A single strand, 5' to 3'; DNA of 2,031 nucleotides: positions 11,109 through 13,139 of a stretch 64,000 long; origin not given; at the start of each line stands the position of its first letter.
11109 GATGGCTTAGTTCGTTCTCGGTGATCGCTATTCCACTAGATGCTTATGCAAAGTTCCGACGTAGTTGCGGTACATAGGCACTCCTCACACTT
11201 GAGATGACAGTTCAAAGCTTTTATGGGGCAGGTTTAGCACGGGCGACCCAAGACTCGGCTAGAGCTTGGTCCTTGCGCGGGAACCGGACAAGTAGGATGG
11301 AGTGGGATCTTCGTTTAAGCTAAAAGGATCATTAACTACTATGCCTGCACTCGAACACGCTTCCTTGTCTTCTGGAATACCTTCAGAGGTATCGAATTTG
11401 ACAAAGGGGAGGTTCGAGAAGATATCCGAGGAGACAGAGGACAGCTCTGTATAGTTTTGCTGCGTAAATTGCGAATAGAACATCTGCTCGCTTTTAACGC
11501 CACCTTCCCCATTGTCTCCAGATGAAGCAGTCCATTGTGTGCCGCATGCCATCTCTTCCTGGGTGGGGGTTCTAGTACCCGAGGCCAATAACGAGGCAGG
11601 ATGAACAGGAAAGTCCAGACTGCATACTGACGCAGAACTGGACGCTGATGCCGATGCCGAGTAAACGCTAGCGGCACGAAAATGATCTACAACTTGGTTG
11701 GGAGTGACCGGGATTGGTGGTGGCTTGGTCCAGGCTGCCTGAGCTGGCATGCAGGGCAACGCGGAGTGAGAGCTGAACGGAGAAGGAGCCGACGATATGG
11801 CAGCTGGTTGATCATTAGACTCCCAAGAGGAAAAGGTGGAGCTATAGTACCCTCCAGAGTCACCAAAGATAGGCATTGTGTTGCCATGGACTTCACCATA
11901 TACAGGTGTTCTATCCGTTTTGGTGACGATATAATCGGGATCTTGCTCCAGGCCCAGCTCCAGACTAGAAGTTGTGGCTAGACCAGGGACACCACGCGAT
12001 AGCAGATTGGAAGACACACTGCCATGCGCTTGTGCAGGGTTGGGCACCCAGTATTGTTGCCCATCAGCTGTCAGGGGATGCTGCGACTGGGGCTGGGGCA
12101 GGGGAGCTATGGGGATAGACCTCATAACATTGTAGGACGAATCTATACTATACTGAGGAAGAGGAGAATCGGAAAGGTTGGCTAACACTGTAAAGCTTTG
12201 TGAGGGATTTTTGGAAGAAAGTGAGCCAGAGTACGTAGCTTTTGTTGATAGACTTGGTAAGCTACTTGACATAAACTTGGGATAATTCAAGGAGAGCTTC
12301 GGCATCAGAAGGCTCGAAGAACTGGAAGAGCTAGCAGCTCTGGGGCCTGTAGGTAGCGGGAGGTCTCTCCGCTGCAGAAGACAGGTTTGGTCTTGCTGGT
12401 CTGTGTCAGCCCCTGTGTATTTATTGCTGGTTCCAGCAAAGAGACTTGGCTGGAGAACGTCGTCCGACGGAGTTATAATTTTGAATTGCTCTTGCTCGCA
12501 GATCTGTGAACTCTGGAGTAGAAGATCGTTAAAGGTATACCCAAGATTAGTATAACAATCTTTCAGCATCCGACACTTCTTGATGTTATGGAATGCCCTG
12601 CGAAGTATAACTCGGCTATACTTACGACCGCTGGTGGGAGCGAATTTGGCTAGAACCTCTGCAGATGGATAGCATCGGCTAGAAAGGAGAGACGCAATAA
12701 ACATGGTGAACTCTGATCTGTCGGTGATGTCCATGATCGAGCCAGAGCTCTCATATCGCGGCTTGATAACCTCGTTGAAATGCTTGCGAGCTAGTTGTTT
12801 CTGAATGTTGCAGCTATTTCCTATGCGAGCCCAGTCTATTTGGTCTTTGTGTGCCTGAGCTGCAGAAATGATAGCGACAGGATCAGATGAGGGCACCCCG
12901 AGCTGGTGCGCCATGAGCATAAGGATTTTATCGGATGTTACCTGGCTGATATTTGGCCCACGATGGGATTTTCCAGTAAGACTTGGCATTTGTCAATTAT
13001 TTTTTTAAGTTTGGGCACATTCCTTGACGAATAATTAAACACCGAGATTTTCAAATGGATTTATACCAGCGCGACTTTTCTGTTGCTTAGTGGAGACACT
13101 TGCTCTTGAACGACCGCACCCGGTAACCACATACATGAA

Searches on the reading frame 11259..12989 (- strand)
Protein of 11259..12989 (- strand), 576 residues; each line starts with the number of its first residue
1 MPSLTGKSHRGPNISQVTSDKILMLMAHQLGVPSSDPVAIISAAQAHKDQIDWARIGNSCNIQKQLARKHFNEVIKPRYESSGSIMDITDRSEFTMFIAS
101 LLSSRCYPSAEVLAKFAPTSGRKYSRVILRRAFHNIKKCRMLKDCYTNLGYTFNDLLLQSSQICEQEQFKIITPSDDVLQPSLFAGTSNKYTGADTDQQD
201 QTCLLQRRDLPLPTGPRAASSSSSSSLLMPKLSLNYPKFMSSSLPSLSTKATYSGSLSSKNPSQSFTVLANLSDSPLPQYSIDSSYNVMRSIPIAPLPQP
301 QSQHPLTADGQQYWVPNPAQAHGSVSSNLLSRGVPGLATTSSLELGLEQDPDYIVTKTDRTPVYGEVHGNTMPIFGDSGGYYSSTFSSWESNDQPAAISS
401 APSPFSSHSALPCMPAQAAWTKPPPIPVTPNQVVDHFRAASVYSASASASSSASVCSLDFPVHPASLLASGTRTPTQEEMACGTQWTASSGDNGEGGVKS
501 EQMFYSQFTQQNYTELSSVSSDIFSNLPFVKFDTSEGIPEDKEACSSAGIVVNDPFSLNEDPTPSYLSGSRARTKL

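Call 7: search_protein_families(library=pfam, max_evalue=1, proteins=[window:11259-12989:-])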
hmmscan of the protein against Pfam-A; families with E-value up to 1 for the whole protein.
window:11259-12989:- (576 aa): 1 family
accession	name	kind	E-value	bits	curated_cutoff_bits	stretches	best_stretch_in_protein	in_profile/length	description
PF22980.2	Myb_DNA-bind_8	-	0.085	12.6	27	1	48-71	17-41/50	Myb-like DNA-binding domain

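Call 8: find_encoding_contigs(protein=window:11259-12989:-, flank=6000, max_places=10)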
Protein window:11259-12989:- (576 aa): 24 contigs read that carry it; 4 places shown.
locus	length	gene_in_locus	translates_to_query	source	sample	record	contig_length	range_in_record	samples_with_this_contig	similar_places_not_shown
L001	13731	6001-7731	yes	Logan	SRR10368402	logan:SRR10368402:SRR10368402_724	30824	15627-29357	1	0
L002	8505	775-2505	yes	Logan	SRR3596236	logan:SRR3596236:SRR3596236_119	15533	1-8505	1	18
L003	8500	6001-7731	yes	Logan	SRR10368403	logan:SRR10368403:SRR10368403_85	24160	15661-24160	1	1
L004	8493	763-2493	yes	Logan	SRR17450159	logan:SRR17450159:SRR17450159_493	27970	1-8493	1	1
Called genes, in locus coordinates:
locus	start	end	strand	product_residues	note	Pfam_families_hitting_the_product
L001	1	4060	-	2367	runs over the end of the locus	PF01369:Sec7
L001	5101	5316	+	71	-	PF12796:Ank_2 (weak)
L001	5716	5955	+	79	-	-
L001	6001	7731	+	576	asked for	-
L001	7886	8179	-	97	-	PF00808:CBFD_NFYB_HMF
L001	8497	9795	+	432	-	-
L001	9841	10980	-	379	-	-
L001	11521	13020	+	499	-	PF01770:Folate_carrier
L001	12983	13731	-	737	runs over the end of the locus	?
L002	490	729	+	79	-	-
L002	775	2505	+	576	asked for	-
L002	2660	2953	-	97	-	PF00808:CBFD_NFYB_HMF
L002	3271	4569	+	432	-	-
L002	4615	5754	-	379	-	-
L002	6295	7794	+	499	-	PF01770:Folate_carrier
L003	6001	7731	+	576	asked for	-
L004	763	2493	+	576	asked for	-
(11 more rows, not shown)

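Call 12: find_homologous_proteins(query=window:11259-12989:-, max_evalue=0.001)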
Query window:11259-12989:- (576 aa): 6 proteins with E <= 0.001 among 8000 candidates.
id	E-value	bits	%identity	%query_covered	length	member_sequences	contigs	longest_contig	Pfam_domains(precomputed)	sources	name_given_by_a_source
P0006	0.0e+0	1287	100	100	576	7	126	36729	-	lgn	-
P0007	4.9e-243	826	70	98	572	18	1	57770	-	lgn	-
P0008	1.6e-183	629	58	98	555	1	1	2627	-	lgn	-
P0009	5.4e-178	611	57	98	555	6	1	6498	-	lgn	-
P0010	5.9e-49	185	59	26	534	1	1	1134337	-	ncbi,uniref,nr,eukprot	ncbi:hypothetical protein GMRT_13328 [Giardia muris]|uniref:Uncharacterized protein n=1 Tax=Giardia 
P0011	7.8e-49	185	59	26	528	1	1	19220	-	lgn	-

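Call 17: find_encoding_contigs(protein=P0007, flank=7000, max_places=4)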
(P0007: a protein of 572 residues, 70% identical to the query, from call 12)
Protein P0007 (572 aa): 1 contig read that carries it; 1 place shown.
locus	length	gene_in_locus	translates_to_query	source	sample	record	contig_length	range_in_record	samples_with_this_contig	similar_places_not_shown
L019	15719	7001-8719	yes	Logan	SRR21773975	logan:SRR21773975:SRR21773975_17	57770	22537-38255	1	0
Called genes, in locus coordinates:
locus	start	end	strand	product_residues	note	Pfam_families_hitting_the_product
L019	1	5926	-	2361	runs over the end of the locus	PF01369:Sec7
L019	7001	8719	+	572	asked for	-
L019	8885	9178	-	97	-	PF00808:CBFD_NFYB_HMF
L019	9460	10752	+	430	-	-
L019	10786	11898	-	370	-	-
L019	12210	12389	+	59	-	-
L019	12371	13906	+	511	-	PF01770:Folate_carrier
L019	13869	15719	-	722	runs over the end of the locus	PF12796:Ank_2 (faint), PF13606:Ank_3 (faint), PF04849:HAP1_N (faint)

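Call 18: find_encoding_contigs(protein=P0009, flank=7000, max_places=4)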
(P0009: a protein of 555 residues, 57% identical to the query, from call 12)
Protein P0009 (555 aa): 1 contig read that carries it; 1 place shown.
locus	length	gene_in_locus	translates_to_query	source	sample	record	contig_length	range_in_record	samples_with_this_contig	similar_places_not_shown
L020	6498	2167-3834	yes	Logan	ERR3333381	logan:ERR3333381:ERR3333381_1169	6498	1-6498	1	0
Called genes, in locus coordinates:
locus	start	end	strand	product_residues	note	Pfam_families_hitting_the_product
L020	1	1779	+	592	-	?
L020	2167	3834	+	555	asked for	-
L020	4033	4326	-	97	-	PF00808:CBFD_NFYB_HMF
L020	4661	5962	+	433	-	-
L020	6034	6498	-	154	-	?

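Call 19: find_encoding_contigs(protein=P0010, flank=7000, max_places=3)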
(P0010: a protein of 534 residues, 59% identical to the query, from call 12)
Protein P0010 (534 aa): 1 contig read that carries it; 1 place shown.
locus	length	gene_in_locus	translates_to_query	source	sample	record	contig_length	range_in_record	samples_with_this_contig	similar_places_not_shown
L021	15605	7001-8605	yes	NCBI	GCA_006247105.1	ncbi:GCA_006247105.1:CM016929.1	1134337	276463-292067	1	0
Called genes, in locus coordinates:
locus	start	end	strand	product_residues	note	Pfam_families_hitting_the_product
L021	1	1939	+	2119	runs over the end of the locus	PF01369:Sec7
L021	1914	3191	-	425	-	PF01417:ENTH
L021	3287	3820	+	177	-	-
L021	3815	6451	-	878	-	PF01436:NHL (faint)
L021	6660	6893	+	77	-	-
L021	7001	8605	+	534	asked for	-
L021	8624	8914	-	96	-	PF00808:CBFD_NFYB_HMF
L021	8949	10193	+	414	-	-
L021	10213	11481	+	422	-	PF01770:Folate_carrier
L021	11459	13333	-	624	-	PF12796:Ank_2 (weak), PF13606:Ank_3 (faint), PF13637:Ank_4 (faint), PF13857:Ank_5 (faint), PF00023:Ank (faint)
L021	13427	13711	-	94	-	-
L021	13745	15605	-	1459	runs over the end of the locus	-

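Call 27: list_cluster_members(proteins=[P0001, P0002, P0004, P0005, P0007, P0009, P0006])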
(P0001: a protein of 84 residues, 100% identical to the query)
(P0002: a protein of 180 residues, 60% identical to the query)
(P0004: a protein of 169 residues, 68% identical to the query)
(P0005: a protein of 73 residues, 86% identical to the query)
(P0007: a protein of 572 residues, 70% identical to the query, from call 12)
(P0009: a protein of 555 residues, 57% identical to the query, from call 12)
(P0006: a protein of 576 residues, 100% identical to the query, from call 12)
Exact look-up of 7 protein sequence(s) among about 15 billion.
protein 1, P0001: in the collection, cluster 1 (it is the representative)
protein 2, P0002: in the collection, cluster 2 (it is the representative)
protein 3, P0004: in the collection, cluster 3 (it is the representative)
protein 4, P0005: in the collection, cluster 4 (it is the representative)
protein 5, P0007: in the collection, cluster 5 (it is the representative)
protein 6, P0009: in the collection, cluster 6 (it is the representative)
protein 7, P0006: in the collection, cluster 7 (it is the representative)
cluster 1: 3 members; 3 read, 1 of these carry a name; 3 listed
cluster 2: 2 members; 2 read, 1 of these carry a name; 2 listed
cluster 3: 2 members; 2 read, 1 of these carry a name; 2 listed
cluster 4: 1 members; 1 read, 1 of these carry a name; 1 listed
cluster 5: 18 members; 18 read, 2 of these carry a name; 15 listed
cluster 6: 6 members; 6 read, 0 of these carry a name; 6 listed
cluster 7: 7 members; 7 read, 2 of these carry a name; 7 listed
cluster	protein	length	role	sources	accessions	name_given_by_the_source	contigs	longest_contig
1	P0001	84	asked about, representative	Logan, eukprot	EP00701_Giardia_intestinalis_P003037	XP_001706861.1 Protein 21.1 [Giardia lamblia ATCC 50803]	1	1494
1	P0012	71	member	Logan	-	-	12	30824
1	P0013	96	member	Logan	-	-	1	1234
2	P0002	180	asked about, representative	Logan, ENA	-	-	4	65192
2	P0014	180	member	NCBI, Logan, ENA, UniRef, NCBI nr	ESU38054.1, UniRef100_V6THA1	Ankyrin repeat protein [Giardia duodenalis] | Ankyrin repeat protein n=1 Tax=Giardia intestinalis TaxID=5741 RepID=V6THA1_GIAIN | Ankyrin repeat protein [Giardia intestinalis]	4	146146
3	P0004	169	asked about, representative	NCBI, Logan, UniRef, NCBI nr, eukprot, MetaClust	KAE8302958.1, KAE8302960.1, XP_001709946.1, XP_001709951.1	Ankyrin repeat protein 1 [Giardia duodenalis] | Ankyrin repeat protein 1 n=1 Tax=Giardia intestinalis (strain ATCC 50803 / WB clone C6) ... | Ankyrin repeat protein 1 [Giardia intestinalis]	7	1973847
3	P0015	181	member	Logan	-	-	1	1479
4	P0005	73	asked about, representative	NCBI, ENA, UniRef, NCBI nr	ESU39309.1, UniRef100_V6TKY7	Hypothetical protein DHA2_151057 [Giardia duodenalis] | Ankyrin repeat protein n=1 Tax=Giardia intestinalis TaxID=5741 RepID=V6TKY7_GIAIN | Hypothetical protein DHA2_151057 [Giardia intestinalis]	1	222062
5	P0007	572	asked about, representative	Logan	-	-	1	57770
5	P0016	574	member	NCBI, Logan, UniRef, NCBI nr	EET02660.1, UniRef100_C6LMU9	Hypothetical protein GL50581_47 [Giardia duodenalis ATCC 50581] | Uncharacterized protein n=1 Tax=Giardia intestinalis (strain ATCC 50581 / GS clone H7) ... | Hypothetical protein GL50581_47 [Giardia intestinalis ATCC 50581]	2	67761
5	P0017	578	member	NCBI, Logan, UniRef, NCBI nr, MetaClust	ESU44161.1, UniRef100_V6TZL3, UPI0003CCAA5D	Hypothetical protein GSB_151709 [Giardia duodenalis] | Uncharacterized protein n=1 Tax=Giardia intestinalis TaxID=5741 RepID=V6TZL3_GIAIN | Hypothetical protein GSB_151709 [Giardia intestinalis]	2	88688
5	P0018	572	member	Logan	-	-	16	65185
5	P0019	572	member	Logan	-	-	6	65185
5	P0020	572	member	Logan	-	-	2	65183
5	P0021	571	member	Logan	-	-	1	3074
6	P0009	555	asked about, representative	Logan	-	-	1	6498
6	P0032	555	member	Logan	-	-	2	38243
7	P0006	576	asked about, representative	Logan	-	-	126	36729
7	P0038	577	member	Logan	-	-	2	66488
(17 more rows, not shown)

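Call 28: find_encoding_contigs(protein=P0032, flank=8000, max_places=3)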
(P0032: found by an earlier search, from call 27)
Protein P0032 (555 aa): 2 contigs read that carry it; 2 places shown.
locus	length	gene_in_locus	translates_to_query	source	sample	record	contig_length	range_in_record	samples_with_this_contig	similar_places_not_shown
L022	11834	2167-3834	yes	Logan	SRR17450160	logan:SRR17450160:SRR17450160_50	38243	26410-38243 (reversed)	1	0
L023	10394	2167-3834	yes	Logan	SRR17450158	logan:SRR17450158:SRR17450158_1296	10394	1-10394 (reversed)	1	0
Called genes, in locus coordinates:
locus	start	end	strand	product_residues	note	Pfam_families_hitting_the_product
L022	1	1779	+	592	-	?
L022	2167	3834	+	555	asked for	-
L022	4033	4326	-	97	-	PF00808:CBFD_NFYB_HMF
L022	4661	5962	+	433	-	-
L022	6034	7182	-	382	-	-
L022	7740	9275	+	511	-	PF01770:Folate_carrier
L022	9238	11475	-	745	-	PF12796:Ank_2 (weak)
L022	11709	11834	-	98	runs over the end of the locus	-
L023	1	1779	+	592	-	?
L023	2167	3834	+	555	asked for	-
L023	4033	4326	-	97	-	PF00808:CBFD_NFYB_HMF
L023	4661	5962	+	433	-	-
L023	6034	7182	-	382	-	-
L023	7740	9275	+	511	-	PF01770:Folate_carrier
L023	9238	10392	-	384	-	?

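Call 29: find_encoding_contigs(protein=P0038, flank=8000, max_places=3)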
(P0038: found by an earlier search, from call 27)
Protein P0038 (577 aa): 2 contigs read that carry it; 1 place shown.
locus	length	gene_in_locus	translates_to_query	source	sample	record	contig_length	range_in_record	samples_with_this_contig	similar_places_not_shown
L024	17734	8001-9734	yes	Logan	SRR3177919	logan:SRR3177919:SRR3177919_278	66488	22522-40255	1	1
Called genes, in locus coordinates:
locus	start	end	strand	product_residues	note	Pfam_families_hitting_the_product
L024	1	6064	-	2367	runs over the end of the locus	PF01369:Sec7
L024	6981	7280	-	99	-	-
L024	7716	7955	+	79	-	-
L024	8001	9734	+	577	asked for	-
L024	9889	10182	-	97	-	PF00808:CBFD_NFYB_HMF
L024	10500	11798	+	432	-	-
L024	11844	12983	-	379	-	-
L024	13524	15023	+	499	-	PF01770:Folate_carrier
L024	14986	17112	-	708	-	PF12796:Ank_2 (weak)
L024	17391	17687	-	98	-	-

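Call 30: find_homologous_proteins(query=L020:1-1776:+, max_evalue=1e-10)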
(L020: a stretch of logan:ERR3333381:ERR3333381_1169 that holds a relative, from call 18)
Query L020:1-1776:+ (592 aa): 78 proteins with E <= 1e-10 among 8000 candidates.
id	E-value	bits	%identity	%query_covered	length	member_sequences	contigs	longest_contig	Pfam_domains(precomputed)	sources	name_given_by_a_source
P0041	3.5e-89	318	30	64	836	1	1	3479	PF13606.13,PF13857.13,PF12796.14,PF00023.37,PF13637.13,PF24521.3,PF26344.1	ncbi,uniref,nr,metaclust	ncbi:hypothetical protein QR46_4885 [Giardia duodenalis assemblage B]|uniref:Uncharacterized protein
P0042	4.8e-87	311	39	58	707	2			PF13606.13,PF13857.13,PF12796.14,PF00023.37,PF13637.13,PF24521.3,PF26344.1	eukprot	eukprot:XP_001704556.1 Protein 21.1 [Giardia lamblia ATCC 50803]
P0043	3.4e-84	302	37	73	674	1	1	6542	PF13606.13,PF13857.13,PF12796.14,PF00023.37,PF13637.13,PF24521.3,PF06153.17,PF26344.1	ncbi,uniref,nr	ncbi:Ankyrin repeat protein [Giardia duodenalis]|uniref:Ankyrin repeat protein n=1 Tax=Giardia intes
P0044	3.9e-84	302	34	64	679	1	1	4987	PF13606.13,PF13857.13,PF12796.14,PF00023.37,PF13637.13,PF24521.3,PF26344.1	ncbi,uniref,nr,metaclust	ncbi:Ankyrin repeat protein [Giardia duodenalis]|uniref:Ankyrin repeat protein n=1 Tax=Giardia intes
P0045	7.1e-75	271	31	76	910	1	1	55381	PF13606.13,PF13857.13,PF23745.2,PF12796.14,PF00023.37,PF13637.13,PF24521.3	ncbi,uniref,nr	ncbi:hypothetical protein QR46_2215 [Giardia duodenalis assemblage B]|uniref:Uncharacterized protein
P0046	2.5e-73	266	28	62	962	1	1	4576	PF07714.24,PF00069.32,PF13606.13,PF13857.13,PF12796.14,PF00023.37,PF13637.13,PF24521.3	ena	-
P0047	9.6e-67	244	34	58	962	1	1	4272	PF07714.24,PF00069.32,PF13606.13,PF13857.13,PF12796.14,PF00023.37,PF13637.13,PF24521.3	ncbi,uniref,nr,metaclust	ncbi:CH-TOG protein [Giardia duodenalis]|uniref:CH-TOG protein n=1 Tax=Giardia intestinalis TaxID=57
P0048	4.4e-66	242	32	55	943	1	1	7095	PF07714.24,PF00069.32,PF13606.13,PF13857.13,PF12796.14,PF00023.37,PF13637.13,PF24521.3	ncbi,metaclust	ncbi:Ankyrin repeat protein, partial [Giardia duodenalis]|metaclust:status=active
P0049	2.0e-65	240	30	97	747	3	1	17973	PF13606.13,PF13857.13,PF13920.13,PF12796.14,PF00023.37,PF13637.13,PF24521.3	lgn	-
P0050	1.2e-64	237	26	98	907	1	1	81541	PF13606.13,PF13857.13,PF13920.13,PF12796.14,PF00023.37,PF13637.13,PF24521.3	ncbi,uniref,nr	ncbi:Protein 21.1 [Giardia lamblia P15]|uniref:Protein 21.1 n=1 Tax=Giardia intestinalis (strain P15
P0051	3.9e-63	232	42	34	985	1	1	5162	PF07714.24,PF00069.32,PF13606.13,PF13857.13,PF12796.14,PF00023.37,PF19220.7,PF13637.13,PF24521.3,PF28019.1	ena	-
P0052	8.8e-62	228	37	34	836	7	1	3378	PF07714.24,PF00069.32,PF13606.13,PF13857.13,PF12796.14,PF00023.37,PF13637.13,PF24521.3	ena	-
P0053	4.2e-59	219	29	64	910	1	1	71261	PF07714.24,PF00069.32,PF13606.13,PF13857.13,PF12796.14,PF00023.37,PF13637.13,PF24521.3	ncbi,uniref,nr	ncbi:Kinase, NEK [Giardia lamblia P15]|uniref:Kinase, NEK n=1 Tax=Giardia intestinalis (strain P15) 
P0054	2.4e-58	217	29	98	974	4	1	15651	PF07714.24,PF00069.32,PF13606.13,PF13857.13,PF13920.13,PF12796.14,PF00023.37,PF13637.13,PF24521.3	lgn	-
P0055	9.1e-57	211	35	57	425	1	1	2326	PF13606.13,PF13857.13,PF12796.14,PF00023.37,PF13637.13,PF24521.3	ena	-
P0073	2.5e-46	177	41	29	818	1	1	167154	PF07714.24,PF00069.32,PF13606.13,PF13857.13,PF12796.14,PF00023.37,PF13637.13,PF24521.3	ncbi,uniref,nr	ncbi:Kinase, NEK [Giardia lamblia P15]|uniref:Kinase, NEK n=1 Tax=Giardia intestinalis (strain P15) 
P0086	1.7e-32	131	30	50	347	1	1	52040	PF13606.13,PF13857.13,PF12796.14,PF00023.37,PF13637.13,PF24521.3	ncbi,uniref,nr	ncbi:Protein 21.1 [Giardia lamblia P15]|uniref:Protein 21.1 n=1 Tax=Giardia intestinalis (strain P15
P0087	1.3e-30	125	29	50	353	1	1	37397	PF13606.13,PF13857.13,PF12796.14,PF00023.37,PF13637.13,PF24521.3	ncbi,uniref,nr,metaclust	ncbi:Protein 21.1 [Giardia lamblia P15]|uniref:Protein 21.1 n=1 Tax=Giardia intestinalis (strain P15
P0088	1.0e-29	122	32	48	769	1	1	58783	PF07714.24,PF00069.32,PF13606.13,PF13857.13,PF12796.14,PF00023.37,PF13637.13,PF24521.3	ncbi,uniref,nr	ncbi:Kinase, NEK [Giardia lamblia P15]|uniref:Kinase, NEK n=1 Tax=Giardia intestinalis (strain P15) 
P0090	1.7e-27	115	29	50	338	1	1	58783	PF13606.13,PF13857.13,PF12796.14,PF00023.37,PF13637.13,PF24521.3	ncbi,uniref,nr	ncbi:Protein 21.1 [Giardia lamblia P15]|uniref:Protein 21.1 n=1 Tax=Giardia intestinalis (strain P15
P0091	4.4e-26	110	29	50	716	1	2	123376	PF07714.24,PF00069.32,PF13606.13,PF13857.13,PF12796.14,PF00023.37,PF13637.13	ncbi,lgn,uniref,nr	ncbi:Kinase, NEK [Giardia lamblia P15]|uniref:Kinase, NEK n=1 Tax=Giardia intestinalis (strain P15) 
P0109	1.7e-15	75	28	49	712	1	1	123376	PF07714.24,PF00069.32,PF13606.13,PF13857.13,PF12796.14,PF00023.37,PF13637.13,PF24521.3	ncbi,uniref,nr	ncbi:NEK, Kinase [Giardia lamblia P15]|uniref:NEK, Kinase n=1 Tax=Giardia intestinalis (strain P15) 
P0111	6.6e-14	70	30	34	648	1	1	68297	PF07714.24,PF00069.32,PF13606.13,PF13857.13,PF12796.14,PF00023.37,PF13637.13,PF24521.3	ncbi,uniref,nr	ncbi:Kinase, NEK [Giardia lamblia P15]|uniref:Kinase, NEK n=1 Tax=Giardia intestinalis (strain P15) 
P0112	2.6e-13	68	29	38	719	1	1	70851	PF07714.24,PF00069.32,PF13606.13,PF13857.13,PF12796.14,PF00023.37,PF13637.13,PF24521.3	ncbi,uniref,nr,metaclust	ncbi:Kinase, NEK [Giardia lamblia P15]|uniref:Kinase, NEK n=1 Tax=Giardia intestinalis (strain P15) 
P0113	3.0e-13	68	31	34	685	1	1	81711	PF07714.24,PF00069.32,PF13606.13,PF13857.13,PF12796.14,PF00023.37,PF13637.13,PF24521.3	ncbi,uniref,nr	ncbi:Kinase, NEK [Giardia lamblia P15]|uniref:Kinase, NEK n=1 Tax=Giardia intestinalis (strain P15) 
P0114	1.7e-12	65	25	38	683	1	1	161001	PF07714.24,PF00069.32,PF13606.13,PF13857.13,PF12796.14,PF00023.37,PF13637.13,PF24521.3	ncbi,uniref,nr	ncbi:Kinase, NEK [Giardia lamblia P15]|uniref:Kinase, NEK n=1 Tax=Giardia intestinalis (strain P15) 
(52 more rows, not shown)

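Call 38: find_encoding_contigs(protein=P0015, flank=5000, max_places=5)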
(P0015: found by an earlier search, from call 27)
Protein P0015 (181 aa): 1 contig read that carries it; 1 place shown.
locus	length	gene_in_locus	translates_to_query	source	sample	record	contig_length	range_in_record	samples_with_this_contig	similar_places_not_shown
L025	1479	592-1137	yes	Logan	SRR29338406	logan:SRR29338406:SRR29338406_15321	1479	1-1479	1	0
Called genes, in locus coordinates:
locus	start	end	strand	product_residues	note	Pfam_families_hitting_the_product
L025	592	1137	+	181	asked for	PF00023:Ank (faint), PF12796:Ank_2, PF13637:Ank_4 (faint), PF12796:Ank_2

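Call 42: search_protein_families(library=pfam, max_evalue=10, proteins=[L020:1-1776:+])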
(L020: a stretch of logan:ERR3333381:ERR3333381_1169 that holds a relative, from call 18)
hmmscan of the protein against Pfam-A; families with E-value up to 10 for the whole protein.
L020:1-1776:+ (592 aa): 18 families
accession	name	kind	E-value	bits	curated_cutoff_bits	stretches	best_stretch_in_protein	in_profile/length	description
PF12796.13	Ank_2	-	1.4e-42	144.6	27.3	6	7-86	1-82/90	Ankyrin repeats (3 copies)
PF00023.36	Ank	-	6.9e-23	79.9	21.1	3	32-59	1-28/33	Ankyrin repeat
PF13606.12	Ank_3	-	1.5e-19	68.1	22.3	4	32-59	1-28/30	Ankyrin repeat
PF13857.12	Ank_5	-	2.2e-14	53.8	27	2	144-186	12-56/56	Ankyrin repeats (many copies)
PF13920.12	zf-C3HC4_3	-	8e-14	51.6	27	1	532-579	3-47/49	Zinc finger, C3HC4 type (RING finger)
PF13637.12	Ank_4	-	3.2e-12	46.8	22.7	3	152-198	1-49/50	Ankyrin repeats (many copies)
PF13639.12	zf-RING_2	-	8.9e-08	32.7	27.3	1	533-575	2-44/44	Ring finger domain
PF14447.12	Prok-RING_4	-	2.2e-05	24.7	27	1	534-579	1-41/46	Prokaryotic RING finger family 4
PF00097.31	zf-C3HC4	-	0.00011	22.4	21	1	534-574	1-40/40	Zinc finger, C3HC4 type (RING finger)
PF14634.12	zf-RING_5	-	0.00032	21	27.9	1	534-575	2-42/43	zinc-RING finger domain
PF14570.12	zf-RING_4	-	0.077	13.3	27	1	544-576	13-45/48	RING/Ubox like zinc-binding domain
PF11219.13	DUF3014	-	0.082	13.6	25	1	429-469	40-80/156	Protein of unknown function (DUF3014)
PF22647.2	EF_0837-like_N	-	0.19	12.3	27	0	324-345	14-35/48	Deacetylase EF_0837-like composite domain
PF24921.1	RING_XB3-XBAT31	-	0.55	10.8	50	1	534-578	2-55/57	E3 ubiquitin-protein ligase XB3/XBAT31 RING finger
PF21505.3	RPN2_N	-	0.65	9.8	27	1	29-88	141-200/296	26S proteasome subunit RPN2, N-terminal domain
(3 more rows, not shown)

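Call 56: find_encoding_contigs(protein=P0008, flank=8000, max_places=4)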
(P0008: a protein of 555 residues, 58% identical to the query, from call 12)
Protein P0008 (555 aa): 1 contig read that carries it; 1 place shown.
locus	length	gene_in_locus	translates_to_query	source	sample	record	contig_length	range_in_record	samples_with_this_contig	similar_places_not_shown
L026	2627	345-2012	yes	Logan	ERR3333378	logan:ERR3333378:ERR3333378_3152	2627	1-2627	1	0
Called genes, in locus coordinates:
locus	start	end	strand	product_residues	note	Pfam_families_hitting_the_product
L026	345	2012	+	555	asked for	-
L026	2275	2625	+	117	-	?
